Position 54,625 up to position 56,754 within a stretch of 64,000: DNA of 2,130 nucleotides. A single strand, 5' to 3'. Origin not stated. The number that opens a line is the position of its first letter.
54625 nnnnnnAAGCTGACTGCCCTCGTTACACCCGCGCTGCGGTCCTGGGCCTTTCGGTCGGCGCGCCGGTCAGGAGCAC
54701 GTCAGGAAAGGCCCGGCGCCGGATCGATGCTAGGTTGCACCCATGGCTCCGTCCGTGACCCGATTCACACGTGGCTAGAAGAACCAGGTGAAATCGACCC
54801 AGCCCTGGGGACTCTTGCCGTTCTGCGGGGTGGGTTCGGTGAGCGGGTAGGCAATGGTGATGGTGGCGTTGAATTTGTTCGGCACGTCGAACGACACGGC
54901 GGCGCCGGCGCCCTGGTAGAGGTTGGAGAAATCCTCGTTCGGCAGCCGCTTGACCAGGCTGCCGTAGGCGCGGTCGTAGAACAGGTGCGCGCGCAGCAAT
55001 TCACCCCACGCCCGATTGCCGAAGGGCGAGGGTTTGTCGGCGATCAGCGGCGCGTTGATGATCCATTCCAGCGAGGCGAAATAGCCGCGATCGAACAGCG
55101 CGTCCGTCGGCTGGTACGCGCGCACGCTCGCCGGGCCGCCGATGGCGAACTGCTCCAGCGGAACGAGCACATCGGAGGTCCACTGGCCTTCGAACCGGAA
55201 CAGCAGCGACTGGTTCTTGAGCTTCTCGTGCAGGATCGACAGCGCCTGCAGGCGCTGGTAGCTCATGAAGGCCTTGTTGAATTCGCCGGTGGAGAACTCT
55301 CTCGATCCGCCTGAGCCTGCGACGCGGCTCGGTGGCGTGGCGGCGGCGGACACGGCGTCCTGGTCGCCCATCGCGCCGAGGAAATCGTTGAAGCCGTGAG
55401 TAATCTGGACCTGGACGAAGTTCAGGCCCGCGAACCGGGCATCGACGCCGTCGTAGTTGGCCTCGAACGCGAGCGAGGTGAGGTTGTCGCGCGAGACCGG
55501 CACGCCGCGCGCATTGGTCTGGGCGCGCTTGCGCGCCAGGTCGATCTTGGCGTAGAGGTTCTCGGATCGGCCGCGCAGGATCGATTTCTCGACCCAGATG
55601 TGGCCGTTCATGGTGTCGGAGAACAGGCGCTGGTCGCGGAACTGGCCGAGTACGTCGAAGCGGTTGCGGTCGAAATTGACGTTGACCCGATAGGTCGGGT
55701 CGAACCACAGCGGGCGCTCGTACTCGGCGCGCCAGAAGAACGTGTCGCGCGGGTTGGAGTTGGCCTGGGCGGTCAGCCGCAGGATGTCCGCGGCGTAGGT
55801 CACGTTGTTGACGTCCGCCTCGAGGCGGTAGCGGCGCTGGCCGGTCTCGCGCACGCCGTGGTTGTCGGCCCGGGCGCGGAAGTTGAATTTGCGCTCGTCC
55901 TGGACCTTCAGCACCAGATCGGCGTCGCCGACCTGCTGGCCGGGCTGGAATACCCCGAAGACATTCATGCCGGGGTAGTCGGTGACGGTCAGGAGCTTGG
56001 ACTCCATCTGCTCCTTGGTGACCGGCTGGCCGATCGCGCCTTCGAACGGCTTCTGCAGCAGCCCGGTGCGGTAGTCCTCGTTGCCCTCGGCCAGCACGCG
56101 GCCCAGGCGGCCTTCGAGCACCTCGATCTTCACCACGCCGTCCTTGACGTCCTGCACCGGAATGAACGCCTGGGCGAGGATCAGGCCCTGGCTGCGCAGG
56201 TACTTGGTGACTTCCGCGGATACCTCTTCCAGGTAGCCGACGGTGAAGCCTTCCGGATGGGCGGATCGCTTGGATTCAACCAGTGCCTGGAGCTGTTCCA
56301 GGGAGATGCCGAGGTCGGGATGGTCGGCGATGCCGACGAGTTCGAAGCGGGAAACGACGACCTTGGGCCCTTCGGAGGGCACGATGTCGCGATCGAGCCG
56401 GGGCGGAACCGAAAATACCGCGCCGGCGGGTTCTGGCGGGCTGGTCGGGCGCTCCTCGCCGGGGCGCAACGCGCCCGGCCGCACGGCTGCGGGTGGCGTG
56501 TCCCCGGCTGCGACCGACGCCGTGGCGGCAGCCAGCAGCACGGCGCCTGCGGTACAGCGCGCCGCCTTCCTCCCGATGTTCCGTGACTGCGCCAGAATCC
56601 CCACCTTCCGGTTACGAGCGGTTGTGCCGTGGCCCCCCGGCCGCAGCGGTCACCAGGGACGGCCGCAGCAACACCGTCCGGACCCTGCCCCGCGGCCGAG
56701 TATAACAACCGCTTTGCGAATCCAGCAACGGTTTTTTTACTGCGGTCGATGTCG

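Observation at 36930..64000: Candidate new system: parvulin-TpsB-giant TpsA-SapC operon facing an FHA-cyclase/PP2C/Ser-Thr kinase operon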

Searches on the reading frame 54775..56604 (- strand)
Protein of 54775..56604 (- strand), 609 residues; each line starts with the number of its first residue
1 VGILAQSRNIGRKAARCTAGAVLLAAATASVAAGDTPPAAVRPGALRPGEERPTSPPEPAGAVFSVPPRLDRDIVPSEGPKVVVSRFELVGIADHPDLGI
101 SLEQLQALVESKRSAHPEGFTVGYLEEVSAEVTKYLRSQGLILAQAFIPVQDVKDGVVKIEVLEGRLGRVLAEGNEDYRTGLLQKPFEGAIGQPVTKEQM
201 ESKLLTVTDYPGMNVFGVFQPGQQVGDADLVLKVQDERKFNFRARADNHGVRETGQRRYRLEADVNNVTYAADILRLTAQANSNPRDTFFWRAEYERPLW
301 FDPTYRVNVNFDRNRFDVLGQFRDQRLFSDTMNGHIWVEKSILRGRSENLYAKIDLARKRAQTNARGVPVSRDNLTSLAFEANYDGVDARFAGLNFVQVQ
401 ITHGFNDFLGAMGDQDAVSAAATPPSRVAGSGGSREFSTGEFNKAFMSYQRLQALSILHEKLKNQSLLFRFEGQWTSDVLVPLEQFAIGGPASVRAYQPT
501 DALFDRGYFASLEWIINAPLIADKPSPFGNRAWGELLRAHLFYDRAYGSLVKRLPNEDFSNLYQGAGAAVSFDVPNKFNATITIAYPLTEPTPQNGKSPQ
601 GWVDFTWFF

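Call 4: search_protein_families(library=pfam, proteins=[window:54775-56604:-], max_evalue=0.01)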
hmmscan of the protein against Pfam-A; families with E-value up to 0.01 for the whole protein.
window:54775-56604:- (609 aa): 3 families
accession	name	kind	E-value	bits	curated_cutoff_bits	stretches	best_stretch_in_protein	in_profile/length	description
PF03865.19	ShlB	-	5.1e-20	72.6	22.7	1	226-511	1-265/311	Haemolysin secretion/activation protein ShlB/FhaC/HecB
PF08479.16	POTRA_2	-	2.1e-09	37.5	24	1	115-165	26-76/76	POTRA domain, ShlB-type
PF01103.29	Omp85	-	0.0029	17.6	24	1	292-592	23-310/325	Omp85 superfamily domain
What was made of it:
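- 54775..56604 (-): TpsB outer-membrane transporter (609 aa). Pfam ShlB E 5e-20 and POTRA_2 E 2e-9 (call 4).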

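Call 40: find_related_loci(query=A2, collection=metagenome_contigs, flank=10000)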
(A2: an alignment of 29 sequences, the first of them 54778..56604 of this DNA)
Query A2 (609 aa) in metagenome_contigs; peptide patterns used: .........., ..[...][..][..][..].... (x = any residue, [..] = any of these).
463 stretches matched a pattern; 91 encode a relative of the query (tblastn E <= 1e-3); the best 80 are kept; 80 distinct loci.
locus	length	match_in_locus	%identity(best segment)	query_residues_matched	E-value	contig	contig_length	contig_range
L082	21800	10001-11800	52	4-609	0e+0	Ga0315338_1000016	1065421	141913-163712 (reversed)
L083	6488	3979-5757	51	9-609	0e+0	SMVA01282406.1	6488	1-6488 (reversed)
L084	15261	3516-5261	51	15-605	0e+0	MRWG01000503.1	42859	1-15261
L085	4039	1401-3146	49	21-609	0e+0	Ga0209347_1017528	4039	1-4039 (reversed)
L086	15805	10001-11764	48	14-609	1e-176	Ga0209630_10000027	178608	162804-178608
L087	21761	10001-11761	49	31-609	1e-172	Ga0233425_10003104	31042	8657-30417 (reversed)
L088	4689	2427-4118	48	40-609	7e-174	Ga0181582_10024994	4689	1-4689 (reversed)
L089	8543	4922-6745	47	16-609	2e-168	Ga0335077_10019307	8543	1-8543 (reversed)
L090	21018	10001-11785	44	10-609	3e-154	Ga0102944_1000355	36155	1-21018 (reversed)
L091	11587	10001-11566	47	21-550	2e-144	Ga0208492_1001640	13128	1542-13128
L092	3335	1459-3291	42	3-609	1e-149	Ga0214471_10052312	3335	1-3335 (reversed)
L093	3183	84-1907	40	10-609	7e-150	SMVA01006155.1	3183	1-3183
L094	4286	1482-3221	42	38-609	2e-146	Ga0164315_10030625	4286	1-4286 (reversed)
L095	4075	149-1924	43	11-609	2e-145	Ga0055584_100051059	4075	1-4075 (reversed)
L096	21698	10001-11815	41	23-609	5e-141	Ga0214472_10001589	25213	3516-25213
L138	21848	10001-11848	36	36-609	4e-111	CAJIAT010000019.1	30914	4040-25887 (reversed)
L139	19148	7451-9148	39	64-588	1e-108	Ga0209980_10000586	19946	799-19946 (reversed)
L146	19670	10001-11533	39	91-609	8e-103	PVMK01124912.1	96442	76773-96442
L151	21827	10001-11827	33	39-585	6e-93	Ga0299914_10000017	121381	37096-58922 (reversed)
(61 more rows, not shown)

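Call 44: search_protein_families(library=pfam, proteins=[L139:16295-17434:+, L139:17663-19078:+, L146:965-1669:+, L146:1728-2264:-, L146:18578-19279:+, L138:14421-16673:-, L138:18788-19963:+, L138:1-1092:-, L151:1839-2687:+, L151:3790-4359:-], max_evalue=0.001)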
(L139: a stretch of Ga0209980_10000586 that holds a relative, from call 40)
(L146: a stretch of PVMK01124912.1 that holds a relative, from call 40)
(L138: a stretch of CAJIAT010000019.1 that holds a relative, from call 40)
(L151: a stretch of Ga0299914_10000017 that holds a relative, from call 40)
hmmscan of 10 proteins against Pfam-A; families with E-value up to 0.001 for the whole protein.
L139:16295-17434:+ (379 aa): 3 families
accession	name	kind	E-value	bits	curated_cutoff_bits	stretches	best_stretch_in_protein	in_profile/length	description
PF01041.23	DegT_DnrJ_EryC1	-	6.1e-107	358.4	19.8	1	15-366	3-358/360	DegT/DnrJ/EryC1/StrS aminotransferase family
PF00155.27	Aminotran_1_2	-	3e-11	43.6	19.7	1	38-165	44-187/361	Aminotransferase class I and II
PF01212.27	Beta_elim_lyase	-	1.1e-05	25.4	27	1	27-168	23-173/288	Beta-eliminating lyase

L139:17663-19078:+ (471 aa): 2 families
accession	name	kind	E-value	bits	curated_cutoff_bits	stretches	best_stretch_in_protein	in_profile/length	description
PF00749.27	tRNA-synt_1c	-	1.5e-102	343.1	23.4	1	3-305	2-314/314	tRNA synthetases class I (E and Q), catalytic domain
PF19269.4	Anticodon_2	-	3.3e-32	112.3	23.6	1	330-461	9-141/141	Anticodon binding domain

L146:965-1669:+ (234 aa): 1 family
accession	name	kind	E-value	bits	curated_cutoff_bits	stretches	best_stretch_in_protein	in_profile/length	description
PF04079.22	SMC_ScpB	-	2.9e-51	173.6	27.4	1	9-170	2-160/160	Segregation and condensation complex subunit ScpB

L146:1728-2264:- (178 aa): 0 families

L146:18578-19279:+ (233 aa): 3 families
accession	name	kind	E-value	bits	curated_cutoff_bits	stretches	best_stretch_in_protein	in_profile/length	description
PF01041.23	DegT_DnrJ_EryC1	-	1.2e-61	209.4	19.8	1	16-194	4-176/360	DegT/DnrJ/EryC1/StrS aminotransferase family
PF00155.27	Aminotran_1_2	-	8.6e-10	38.8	19.7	1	38-135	44-151/361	Aminotransferase class I and II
PF01212.27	Beta_elim_lyase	-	1.5e-06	28.2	27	1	26-170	22-175/288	Beta-eliminating lyase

L138:14421-16673:- (750 aa): 1 family
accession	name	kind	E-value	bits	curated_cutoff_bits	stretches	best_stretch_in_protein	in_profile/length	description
PF02321.23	OEP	-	6.6e-49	166.7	22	2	518-698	7-187/187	Outer membrane efflux protein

L138:18788-19963:+ (391 aa): 1 family
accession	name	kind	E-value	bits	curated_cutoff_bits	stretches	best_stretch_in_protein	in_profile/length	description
PF13795.12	HupE_UreJ_2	-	2.7e-47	160.8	24.5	1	215-359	3-153/156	HupE / UreJ protein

L138:1-1092:- (364 aa): 2 families
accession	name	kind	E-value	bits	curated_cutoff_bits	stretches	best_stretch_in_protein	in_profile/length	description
PF12633.13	Adenyl_cycl_N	-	3.2e-74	249.7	27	1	29-220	5-199/199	Adenylate cyclase NT domain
PF01295.23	Adenylate_cycl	-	1e-39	137.1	27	1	247-360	1-114/601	Adenylate cyclase, class-I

L151:1839-2687:+ (282 aa): 1 family
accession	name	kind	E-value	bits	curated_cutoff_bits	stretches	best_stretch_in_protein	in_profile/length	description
PF13649.12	Methyltransf_25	-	0.00049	21.2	27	0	65-156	6-92/97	Methyltransferase domain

L151:3790-4359:- (189 aa): 0 families

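Call 63: find_homologous_proteins(query=L139:15363-16256:+, max_evalue=1e-20)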
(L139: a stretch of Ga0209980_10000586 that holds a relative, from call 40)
Query L139:15363-16256:+ (298 aa): 5820 proteins with E <= 1e-20 among 7737 candidates; the best 120 are listed.
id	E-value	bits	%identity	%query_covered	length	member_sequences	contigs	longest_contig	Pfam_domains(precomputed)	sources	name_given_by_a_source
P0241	1.0e-188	643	97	100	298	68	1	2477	PF00498.32,PF16697.11,PF00211.26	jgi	-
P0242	5.6e-182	621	93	100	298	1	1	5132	PF00498.32,PF16697.11,PF00211.26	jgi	jgi:adenylate cyclase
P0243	3.3e-181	619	94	100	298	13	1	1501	PF00498.32,PF00211.26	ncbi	-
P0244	4.5e-181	618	94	100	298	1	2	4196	PF00498.32,PF16697.11,PF00211.26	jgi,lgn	-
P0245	5.2e-181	618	94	100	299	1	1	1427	PF00498.32,PF16697.11,PF00211.26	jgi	-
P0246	2.2e-180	616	94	100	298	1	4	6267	PF00498.32,PF00211.26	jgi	jgi:class 3 adenylate cyclase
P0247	1.3e-179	613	93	100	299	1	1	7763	PF00498.32,PF16697.11,PF00211.26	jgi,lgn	-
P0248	1.6e-179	613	92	100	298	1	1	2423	PF00498.32,PF16697.11,PF00211.26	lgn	-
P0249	2.3e-179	613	93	100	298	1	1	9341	PF00498.32,PF00211.26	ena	-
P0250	3.2e-179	612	93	100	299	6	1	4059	PF00498.32,PF16697.11,PF00211.26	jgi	jgi:adenylate cyclase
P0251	3.7e-179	612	93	100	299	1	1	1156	PF00498.32,PF16697.11,PF00211.26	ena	-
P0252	1.3e-178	610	92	100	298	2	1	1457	PF00498.32,PF16697.11,PF00211.26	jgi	jgi:adenylate cyclase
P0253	1.5e-178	610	94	100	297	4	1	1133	PF00498.32,PF16697.11,PF00211.26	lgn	-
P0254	4.3e-178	608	92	100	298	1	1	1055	PF00498.32,PF00211.26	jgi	jgi:adenylate cyclase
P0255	5.5e-178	608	91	100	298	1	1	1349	PF00498.32,PF00211.26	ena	-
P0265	1.2e-173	594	90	100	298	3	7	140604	PF00498.32,PF00211.26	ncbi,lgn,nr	ncbi:MAG: FHA domain-containing protein [Gammaproteobacteria bacterium]|nr:adenylate/guanylate cycla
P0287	1.1e-140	486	73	100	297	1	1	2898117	PF00498.32,PF00211.26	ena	-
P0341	6.4e-129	447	67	100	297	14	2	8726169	PF00498.32,PF00211.26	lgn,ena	-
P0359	1.0e-121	423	64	100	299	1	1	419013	PF00498.32,PF16697.11,PF00211.26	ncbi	-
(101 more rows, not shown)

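Call 64: find_encoding_contigs(protein=P0265, flank=10000, max_places=1)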
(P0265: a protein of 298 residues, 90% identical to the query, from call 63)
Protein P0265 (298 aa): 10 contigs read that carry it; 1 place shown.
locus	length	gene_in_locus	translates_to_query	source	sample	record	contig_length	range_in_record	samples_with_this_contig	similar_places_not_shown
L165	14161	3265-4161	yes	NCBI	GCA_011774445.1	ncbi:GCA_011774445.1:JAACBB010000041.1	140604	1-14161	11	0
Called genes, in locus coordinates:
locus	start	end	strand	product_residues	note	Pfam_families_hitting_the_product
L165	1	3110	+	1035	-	?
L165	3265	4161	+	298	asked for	PF00211:Guanylate_cyc, PF00498:FHA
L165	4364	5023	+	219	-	-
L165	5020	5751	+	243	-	PF00749:tRNA-synt_1c, PF19269:Anticodon_2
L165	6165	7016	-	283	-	PF03446:NAD_binding_2, PF03807:F420_oxidored (weak), PF21761:RedAm-like_C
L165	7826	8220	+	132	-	PF00211:Guanylate_cyc (weak)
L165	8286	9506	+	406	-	PF00515:TPR_1 (faint), PF07719:TPR_2 (faint), PF13424:TPR_12 (faint), PF13428:TPR_14 (faint), PF14559:TPR_19 (faint), PF12895:ANAPC3 (faint), PF13181:TPR_8 (faint), PF13431:TPR_17 (faint), +1 more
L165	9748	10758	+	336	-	PF00106:adh_short (weak), PF01073:3Beta_HSD, PF01370:Epimerase, PF02719:Polysacc_synt_2, PF04321:RmlD_sub_bind, PF13460:NAD_binding_10 (weak), PF16363:GDP_Man_Dehyd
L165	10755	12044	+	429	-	PF03721:UDPG_MGDP_dh_N, PF00984:UDPG_MGDP_dh, PF03720:UDPG_MGDP_dh_C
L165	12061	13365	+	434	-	PF03721:UDPG_MGDP_dh_N, PF00984:UDPG_MGDP_dh, PF03720:UDPG_MGDP_dh_C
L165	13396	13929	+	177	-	PF02357:NusG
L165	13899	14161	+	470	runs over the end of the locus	-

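Call 65: find_encoding_contigs(protein=P0341, flank=10000, max_places=1)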
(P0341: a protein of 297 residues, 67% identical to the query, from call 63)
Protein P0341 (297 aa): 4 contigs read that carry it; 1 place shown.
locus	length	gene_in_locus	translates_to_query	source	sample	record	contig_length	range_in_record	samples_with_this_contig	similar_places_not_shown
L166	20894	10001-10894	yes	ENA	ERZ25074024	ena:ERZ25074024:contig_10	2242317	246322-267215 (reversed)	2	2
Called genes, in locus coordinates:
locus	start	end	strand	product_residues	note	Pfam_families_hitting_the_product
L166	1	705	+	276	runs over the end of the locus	-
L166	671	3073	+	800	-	-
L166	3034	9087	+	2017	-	-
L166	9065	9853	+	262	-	PF07277:SapC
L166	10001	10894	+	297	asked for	PF00211:Guanylate_cyc, PF00498:FHA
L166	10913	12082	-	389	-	PF07690:MFS_1, PF12832:MFS_1_like (weak), PF07690:MFS_1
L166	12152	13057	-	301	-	PF05721:PhyH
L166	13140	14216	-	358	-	PF04909:Amidohydro_2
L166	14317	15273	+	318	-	PF00491:Arginase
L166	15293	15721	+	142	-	PF01243:PNPOx_N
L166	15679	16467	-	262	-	PF00117:GATase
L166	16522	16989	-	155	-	PF00583:Acetyltransf_1, PF13508:Acetyltransf_7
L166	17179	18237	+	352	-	PF08240:ADH_N, PF00107:ADH_zinc_N, PF13602:ADH_zinc_N_2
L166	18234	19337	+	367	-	PF02746:MR_MLE_N, PF13378:MR_MLE_C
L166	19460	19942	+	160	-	PF02668:TauD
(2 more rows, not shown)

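Call 79: search_protein_families(library=ncbifam, proteins=[window:54775-56604:-], max_evalue=0.001)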
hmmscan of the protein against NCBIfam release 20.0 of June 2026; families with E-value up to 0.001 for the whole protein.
window:54775-56604:- (609 aa): 0 families

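Call 80: search_protein_families(library=padloc, proteins=[window:54775-56604:-], max_evalue=0.001)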
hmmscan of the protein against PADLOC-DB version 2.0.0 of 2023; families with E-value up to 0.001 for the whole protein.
window:54775-56604:- (609 aa): 0 families

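Call 82: search_protein_families(library=pfam, proteins=[L139:9315-15122:+], max_evalue=0.01)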
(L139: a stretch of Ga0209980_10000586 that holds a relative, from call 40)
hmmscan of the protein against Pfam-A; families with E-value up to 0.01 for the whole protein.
L139:9315-15122:+ (1935 aa): 3 families
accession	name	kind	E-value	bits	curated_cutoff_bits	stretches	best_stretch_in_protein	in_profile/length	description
PF05860.19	TPS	-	8.6e-30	104.9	33.5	1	90-350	16-251/252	TPS secretion domain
PF11765.13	Hyphal_reg_CWP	-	0.0001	21.7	28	1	302-401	68-165/328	Hyphally regulated cell wall protein N-terminal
PF18886.6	DUF5649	-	0.00026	21.7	25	1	1339-1390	1-52/68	Repeats of unknown function (DUF5649)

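Call 83: find_encoding_contigs(protein=P0359, flank=10000, max_places=1)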
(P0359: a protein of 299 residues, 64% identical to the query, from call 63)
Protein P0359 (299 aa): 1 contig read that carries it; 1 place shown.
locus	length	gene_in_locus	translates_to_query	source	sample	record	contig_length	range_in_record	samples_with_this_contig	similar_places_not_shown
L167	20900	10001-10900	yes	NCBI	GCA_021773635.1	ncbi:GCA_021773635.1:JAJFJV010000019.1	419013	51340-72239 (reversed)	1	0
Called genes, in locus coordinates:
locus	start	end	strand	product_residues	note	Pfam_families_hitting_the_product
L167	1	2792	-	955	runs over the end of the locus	PF12633:Adenyl_cycl_N, PF01295:Adenylate_cycl, PF26690:Adenylate_cycl_3rd, PF26691:Adenylate_cycl_4th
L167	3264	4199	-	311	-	-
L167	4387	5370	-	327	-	-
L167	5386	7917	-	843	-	PF00069:Pkinase, PF07714:PK_Tyr_Ser-Thr, PF03109:ABC1 (weak)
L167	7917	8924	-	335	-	PF00481:PP2C (weak), PF13672:PP2C_2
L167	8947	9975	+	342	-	PF13145:Rotamase_2, PF00639:Rotamase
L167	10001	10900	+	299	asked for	PF00211:Guanylate_cyc, PF16697:Yop-YscD_cpl (weak), PF00498:FHA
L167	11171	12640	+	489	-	PF00749:tRNA-synt_1c, PF19269:Anticodon_2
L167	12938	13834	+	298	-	PF06189:5-nucleotidase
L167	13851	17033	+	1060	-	PF04257:RecC_N, PF27451:RecC_4th, PF17946:RecC_C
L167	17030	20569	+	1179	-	PF00580:UvrD-helicase, PF13245:AAA_19 (weak), PF13361:UvrD_C, PF13538:UvrD_C_2 (faint)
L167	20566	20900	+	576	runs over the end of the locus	PF21185:RecD_N, PF00580:UvrD-helicase, PF13086:AAA_11 (weak), PF13245:AAA_19, PF13604:AAA_30, PF05127:NAT10_TcmA_helicase, PF13401:AAA_22 (weak), PF13538:UvrD_C_2, +2 more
